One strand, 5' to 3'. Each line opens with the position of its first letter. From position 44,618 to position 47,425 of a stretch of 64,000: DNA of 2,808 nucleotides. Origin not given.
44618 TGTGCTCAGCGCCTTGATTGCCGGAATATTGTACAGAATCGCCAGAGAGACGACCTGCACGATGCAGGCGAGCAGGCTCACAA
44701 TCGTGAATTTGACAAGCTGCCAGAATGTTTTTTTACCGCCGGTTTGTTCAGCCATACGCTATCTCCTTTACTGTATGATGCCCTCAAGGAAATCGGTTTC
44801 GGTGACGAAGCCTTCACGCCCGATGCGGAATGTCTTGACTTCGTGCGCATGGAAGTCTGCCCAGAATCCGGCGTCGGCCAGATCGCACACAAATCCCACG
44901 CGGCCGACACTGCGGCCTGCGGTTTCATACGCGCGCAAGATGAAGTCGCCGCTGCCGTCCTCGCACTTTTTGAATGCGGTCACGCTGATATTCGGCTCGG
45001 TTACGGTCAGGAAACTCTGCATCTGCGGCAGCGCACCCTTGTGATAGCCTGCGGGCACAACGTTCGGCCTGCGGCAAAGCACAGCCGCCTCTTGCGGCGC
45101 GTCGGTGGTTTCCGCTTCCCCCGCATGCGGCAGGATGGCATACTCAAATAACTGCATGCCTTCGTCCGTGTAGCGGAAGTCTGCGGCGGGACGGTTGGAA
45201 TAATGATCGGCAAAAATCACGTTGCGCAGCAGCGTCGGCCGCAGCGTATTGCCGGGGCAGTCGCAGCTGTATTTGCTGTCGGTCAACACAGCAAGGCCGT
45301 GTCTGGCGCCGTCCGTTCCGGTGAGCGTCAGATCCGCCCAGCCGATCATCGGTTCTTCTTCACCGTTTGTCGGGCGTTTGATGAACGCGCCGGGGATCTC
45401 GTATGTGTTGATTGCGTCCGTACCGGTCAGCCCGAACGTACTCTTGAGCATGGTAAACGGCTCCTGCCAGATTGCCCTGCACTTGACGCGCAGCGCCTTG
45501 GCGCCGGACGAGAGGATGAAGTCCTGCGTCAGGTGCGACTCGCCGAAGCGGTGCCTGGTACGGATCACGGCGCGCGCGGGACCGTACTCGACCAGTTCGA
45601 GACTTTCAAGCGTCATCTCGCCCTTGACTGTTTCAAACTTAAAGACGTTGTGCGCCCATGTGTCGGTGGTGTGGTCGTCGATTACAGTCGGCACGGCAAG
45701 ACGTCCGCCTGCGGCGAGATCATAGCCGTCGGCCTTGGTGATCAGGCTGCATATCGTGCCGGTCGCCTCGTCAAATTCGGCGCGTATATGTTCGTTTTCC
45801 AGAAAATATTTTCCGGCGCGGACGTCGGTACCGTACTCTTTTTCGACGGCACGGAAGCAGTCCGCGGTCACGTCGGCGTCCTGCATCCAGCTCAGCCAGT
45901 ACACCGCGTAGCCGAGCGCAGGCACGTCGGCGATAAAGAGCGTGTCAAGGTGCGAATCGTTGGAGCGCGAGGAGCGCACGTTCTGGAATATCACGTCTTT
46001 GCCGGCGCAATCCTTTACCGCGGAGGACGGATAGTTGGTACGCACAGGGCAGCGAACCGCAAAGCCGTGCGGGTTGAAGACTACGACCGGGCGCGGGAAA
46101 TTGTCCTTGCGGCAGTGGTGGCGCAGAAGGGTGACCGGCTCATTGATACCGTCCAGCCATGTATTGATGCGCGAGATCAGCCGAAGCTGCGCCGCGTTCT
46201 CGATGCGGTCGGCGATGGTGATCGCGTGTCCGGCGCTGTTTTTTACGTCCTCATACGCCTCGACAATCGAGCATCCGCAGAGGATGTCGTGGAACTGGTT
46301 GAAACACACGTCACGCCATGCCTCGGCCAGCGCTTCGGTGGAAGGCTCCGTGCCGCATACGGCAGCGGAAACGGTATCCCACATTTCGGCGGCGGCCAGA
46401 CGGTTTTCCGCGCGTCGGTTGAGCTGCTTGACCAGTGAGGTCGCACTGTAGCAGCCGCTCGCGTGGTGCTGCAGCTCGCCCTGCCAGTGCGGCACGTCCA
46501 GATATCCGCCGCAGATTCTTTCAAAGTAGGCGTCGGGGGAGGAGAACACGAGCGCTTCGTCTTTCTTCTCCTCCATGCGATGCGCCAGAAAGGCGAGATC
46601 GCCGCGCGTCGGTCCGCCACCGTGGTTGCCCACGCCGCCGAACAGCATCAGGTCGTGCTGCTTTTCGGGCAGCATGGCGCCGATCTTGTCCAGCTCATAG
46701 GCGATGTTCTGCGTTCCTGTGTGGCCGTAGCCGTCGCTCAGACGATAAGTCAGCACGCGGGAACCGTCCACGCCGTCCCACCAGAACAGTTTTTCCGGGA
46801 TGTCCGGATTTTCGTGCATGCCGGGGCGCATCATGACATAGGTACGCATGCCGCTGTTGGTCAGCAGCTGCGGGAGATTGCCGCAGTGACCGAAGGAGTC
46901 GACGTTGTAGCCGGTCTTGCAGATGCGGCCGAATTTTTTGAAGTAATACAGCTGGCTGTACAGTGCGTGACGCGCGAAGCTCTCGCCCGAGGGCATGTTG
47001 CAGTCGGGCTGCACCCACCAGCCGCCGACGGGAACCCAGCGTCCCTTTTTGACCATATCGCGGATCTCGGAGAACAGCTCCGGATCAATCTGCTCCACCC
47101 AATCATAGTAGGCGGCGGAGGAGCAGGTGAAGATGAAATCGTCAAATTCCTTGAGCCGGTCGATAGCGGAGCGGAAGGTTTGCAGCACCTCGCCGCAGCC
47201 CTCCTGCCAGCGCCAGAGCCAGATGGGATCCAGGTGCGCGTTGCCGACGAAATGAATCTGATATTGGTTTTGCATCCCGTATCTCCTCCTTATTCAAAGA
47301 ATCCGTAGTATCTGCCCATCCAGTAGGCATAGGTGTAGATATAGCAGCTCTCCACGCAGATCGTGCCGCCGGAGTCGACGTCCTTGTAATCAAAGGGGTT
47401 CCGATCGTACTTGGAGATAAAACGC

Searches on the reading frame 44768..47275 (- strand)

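Call 50: search_protein_families(library=pfam, proteins=[window:44768-47275:-], max_evalue=0.0001)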
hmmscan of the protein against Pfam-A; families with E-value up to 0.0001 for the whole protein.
window:44768-47275:- (835 aa): 3 families
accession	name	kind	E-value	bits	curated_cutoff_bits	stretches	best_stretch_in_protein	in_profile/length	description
PF01074.27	Glyco_hydro_38N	-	1.6e-54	185.6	25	1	6-255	1-256/270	Glycosyl hydrolases family 38 N-terminal domain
PF07748.19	Glyco_hydro_38C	-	6.6e-23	82.5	25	1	492-691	1-205/206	Glycosyl hydrolases family 38 C-terminal domain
PF09261.16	Alpha-mann_mid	-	1.8e-16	60.4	31.1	1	273-361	4-91/96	Alpha mannosidase middle domain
